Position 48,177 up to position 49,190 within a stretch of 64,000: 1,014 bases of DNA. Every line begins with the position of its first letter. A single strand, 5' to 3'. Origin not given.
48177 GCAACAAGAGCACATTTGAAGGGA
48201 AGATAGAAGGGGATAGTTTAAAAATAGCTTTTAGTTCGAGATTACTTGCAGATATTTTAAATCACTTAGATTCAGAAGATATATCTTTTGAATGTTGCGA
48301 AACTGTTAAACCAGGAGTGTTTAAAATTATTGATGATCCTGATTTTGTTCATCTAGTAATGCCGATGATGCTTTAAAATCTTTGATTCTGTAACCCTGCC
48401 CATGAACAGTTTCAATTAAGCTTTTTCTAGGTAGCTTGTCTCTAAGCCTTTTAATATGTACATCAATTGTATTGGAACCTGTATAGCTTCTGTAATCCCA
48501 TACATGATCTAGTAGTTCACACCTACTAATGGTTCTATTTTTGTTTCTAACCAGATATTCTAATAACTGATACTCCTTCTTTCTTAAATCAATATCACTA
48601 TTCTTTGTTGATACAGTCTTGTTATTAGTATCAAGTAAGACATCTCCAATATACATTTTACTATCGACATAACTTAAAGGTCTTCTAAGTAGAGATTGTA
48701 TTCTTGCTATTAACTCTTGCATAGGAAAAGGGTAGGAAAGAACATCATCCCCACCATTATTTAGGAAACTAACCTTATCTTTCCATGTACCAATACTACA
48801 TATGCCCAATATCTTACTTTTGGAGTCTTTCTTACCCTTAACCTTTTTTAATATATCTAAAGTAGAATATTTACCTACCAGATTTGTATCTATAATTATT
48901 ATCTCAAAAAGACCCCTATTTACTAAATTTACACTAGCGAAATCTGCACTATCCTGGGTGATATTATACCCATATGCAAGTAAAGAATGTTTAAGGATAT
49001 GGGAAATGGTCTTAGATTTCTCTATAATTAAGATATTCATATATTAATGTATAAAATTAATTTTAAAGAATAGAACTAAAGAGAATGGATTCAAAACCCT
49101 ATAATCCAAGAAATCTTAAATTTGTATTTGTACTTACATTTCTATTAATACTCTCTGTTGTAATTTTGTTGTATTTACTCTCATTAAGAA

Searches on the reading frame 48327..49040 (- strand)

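Call 47: search_protein_families(library=pfam, proteins=[window:48327-49040:-])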
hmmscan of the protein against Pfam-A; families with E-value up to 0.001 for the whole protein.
window:48327-49040:- (237 aa): 2 families
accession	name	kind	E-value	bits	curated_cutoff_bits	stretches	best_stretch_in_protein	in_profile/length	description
PF00486.34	Trans_reg_C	-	1.2e-25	89.8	26.2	1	149-219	3-77/77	Transcriptional regulatory protein, C terminal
PF00072.30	Response_reg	-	5.2e-07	30.3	30.2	1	3-115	1-111/111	Response regulator receiver domain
